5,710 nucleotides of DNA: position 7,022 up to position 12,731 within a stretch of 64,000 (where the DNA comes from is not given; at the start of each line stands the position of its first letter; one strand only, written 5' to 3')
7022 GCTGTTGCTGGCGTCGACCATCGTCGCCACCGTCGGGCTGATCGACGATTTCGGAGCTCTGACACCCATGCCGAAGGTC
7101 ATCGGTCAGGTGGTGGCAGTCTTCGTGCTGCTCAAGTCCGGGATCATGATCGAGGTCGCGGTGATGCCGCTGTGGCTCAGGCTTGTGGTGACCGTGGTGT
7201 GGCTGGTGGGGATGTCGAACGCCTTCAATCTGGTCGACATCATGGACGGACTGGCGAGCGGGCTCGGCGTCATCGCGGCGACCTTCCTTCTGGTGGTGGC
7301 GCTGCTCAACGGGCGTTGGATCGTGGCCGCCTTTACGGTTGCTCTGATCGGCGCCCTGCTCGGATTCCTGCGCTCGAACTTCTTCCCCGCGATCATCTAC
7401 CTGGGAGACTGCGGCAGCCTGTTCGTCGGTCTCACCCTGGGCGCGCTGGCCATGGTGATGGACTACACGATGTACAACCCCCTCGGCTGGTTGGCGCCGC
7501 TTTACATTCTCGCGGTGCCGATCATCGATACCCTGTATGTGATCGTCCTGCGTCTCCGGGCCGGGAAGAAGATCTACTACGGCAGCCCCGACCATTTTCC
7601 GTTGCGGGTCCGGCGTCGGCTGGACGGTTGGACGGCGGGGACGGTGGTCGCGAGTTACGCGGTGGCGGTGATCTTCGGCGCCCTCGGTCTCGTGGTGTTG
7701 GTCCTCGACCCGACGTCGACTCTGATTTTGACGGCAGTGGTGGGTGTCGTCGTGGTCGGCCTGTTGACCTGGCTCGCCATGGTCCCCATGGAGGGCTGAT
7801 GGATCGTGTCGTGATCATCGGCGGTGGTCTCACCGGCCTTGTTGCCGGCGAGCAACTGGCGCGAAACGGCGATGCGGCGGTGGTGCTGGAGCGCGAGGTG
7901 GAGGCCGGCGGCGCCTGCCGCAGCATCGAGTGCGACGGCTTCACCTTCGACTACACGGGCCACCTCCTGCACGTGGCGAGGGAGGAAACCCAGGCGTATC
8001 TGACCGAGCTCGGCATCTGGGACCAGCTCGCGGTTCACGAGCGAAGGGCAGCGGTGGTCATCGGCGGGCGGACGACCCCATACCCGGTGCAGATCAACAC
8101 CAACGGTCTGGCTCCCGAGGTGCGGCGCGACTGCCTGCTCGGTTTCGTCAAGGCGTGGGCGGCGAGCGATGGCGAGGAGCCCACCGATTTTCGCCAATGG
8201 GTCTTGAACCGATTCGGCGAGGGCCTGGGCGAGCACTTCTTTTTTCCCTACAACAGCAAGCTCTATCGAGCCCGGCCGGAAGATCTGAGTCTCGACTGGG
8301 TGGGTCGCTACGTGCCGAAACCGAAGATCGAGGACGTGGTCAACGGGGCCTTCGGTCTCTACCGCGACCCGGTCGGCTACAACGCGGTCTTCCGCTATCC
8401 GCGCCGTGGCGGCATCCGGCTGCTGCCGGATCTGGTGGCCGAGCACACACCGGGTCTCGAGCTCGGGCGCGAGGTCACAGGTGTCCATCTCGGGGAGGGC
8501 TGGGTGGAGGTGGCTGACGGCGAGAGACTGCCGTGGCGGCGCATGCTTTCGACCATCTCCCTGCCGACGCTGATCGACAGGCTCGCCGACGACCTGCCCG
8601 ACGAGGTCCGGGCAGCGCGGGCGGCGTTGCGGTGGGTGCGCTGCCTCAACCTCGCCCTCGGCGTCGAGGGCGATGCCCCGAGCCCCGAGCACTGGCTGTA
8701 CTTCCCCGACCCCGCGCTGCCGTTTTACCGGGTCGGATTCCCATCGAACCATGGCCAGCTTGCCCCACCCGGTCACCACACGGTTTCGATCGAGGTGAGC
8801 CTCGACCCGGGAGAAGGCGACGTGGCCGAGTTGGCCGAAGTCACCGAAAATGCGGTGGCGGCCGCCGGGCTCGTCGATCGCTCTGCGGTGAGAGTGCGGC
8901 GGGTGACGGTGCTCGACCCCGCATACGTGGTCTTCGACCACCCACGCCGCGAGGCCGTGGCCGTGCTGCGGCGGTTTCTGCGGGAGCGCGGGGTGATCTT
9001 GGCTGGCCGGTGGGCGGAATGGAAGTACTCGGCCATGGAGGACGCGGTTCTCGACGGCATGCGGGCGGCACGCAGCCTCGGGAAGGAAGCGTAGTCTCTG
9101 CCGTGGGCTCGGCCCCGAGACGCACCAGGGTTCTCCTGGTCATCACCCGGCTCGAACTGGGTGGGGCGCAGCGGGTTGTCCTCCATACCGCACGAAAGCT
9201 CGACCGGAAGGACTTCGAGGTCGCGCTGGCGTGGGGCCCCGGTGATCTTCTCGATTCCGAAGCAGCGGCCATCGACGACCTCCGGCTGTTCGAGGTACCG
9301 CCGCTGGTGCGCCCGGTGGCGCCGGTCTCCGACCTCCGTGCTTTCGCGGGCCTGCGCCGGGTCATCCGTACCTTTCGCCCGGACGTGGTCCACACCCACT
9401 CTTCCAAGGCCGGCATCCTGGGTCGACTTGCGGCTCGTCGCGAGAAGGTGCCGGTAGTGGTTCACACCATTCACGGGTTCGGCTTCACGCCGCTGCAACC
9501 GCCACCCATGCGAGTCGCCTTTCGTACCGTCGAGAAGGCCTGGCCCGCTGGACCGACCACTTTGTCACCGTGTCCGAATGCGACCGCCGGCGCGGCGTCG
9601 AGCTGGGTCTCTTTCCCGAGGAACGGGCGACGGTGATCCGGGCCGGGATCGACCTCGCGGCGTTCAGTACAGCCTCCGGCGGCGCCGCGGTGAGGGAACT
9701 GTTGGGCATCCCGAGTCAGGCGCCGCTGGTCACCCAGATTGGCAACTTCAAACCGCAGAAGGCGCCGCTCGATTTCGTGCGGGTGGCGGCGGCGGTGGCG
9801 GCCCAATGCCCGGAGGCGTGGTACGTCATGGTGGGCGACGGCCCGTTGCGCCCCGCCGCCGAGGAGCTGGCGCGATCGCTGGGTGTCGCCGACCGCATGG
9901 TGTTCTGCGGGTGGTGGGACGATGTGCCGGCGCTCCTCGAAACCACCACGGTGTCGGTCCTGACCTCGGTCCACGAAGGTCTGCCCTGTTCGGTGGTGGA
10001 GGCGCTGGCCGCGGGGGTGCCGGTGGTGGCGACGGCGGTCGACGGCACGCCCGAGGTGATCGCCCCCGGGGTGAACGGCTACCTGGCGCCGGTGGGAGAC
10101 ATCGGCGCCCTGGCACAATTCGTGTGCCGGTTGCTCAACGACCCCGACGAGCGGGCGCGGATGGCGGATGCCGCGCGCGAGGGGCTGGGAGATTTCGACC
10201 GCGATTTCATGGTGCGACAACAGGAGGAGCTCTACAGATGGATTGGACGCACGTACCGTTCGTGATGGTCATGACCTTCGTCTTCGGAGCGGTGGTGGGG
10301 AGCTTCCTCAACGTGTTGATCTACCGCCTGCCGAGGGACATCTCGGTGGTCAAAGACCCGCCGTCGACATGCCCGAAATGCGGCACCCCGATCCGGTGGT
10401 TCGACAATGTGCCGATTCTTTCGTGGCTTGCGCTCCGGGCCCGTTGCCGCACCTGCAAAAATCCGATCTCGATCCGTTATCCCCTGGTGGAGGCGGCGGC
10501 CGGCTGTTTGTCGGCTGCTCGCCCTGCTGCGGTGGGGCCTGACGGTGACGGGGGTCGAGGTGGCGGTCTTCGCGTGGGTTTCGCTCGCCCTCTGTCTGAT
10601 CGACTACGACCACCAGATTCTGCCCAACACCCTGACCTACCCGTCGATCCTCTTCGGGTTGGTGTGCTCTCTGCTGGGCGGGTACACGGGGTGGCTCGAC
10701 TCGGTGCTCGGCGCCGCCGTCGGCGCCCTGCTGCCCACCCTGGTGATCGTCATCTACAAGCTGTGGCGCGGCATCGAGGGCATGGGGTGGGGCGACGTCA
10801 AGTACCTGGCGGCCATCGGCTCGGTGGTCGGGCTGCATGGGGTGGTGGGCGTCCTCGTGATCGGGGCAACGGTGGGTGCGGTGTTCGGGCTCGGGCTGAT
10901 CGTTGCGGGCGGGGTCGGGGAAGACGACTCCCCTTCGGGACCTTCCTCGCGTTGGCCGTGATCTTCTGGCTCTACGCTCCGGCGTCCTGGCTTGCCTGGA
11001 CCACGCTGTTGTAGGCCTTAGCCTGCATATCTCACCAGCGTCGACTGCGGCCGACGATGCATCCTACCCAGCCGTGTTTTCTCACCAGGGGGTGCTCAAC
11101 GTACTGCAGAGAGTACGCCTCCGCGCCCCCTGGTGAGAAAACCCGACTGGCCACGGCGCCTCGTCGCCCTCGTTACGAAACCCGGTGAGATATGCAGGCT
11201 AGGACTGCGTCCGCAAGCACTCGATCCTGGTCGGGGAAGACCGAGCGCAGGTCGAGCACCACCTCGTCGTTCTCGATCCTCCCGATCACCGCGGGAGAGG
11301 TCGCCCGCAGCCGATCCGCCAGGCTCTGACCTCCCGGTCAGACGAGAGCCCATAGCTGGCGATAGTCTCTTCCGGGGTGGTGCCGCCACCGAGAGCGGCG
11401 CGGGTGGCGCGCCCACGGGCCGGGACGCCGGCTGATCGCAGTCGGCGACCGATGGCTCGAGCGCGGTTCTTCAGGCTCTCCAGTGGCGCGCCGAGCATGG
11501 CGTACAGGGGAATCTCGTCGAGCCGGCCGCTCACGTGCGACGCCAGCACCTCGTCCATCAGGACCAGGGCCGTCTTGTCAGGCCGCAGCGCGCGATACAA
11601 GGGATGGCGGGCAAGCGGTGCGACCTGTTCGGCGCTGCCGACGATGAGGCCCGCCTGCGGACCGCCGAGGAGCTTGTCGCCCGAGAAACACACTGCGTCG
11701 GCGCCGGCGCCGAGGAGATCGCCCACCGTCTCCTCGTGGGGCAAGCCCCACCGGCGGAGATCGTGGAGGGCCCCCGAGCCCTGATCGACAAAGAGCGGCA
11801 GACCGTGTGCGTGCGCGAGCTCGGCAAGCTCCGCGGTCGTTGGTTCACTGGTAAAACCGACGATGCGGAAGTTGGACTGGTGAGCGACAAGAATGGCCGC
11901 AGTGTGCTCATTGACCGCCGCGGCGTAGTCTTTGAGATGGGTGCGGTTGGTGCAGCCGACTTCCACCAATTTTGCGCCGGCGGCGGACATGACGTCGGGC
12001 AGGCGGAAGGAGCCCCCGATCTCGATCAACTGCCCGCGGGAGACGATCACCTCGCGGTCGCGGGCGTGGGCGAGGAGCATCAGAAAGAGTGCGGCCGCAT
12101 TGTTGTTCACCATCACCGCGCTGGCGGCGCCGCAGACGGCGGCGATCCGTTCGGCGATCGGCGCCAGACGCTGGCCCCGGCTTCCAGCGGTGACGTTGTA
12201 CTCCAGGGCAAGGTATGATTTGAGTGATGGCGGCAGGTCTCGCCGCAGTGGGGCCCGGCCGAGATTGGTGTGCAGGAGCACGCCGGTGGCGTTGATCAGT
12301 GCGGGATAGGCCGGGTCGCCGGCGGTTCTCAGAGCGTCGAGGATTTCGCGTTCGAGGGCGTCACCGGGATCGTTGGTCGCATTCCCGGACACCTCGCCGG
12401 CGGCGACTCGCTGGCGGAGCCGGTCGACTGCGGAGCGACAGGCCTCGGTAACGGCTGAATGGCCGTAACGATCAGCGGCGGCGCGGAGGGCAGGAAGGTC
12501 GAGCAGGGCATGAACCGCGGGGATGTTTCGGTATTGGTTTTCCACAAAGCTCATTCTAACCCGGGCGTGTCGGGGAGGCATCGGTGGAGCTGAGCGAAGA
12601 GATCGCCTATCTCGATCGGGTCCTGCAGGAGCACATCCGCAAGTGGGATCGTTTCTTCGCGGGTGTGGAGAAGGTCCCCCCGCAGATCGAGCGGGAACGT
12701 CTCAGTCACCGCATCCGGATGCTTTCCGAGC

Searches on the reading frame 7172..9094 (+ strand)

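Call 24: search_protein_families(library=ncbifam, proteins=[window:7172-9094:+], max_evalue=1e-10)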
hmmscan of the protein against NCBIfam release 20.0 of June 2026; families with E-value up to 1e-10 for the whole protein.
window:7172-9094:+ (640 aa): 5 families
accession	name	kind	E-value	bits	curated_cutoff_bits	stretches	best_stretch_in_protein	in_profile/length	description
NF005547.0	PRK07208.1-3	equivalog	3.7e-44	151.2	380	1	212-635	6-440/465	hypothetical protein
NF005548.0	PRK07208.1-4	equivalog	8.4e-44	150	389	1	210-636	3-450/488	hypothetical protein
NF005545.0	PRK07208.1-1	equivalog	1.5e-29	102.8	451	1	213-635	10-460/504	hypothetical protein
NF005560.0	PRK07233.1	equivalog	1.6e-15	56.9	252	1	212-519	2-306/435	hypothetical protein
TIGR03467.1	HpnE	equivalog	5.1e-12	45.8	283.05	1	213-292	1-81/430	hydroxysqualene dehydroxylase HpnE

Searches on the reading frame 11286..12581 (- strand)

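Call 25: search_protein_families(library=pfam, proteins=[window:11286-12581:-], max_evalue=0.00001)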
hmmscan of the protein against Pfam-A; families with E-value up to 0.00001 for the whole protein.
window:11286-12581:- (431 aa): 3 families
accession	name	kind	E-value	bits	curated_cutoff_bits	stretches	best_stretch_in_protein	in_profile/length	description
PF03841.19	SelA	-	1.7e-105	353.5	22.8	1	95-414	1-329/367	L-seryl-tRNA selenium transferase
PF12390.13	Se-cys_synth_N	-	1.6e-12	47.7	22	1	17-56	1-40/40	Selenocysteine synthase N terminal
PF01212.27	Beta_elim_lyase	-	4.8e-06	26.6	27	1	142-389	37-238/288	Beta-eliminating lyase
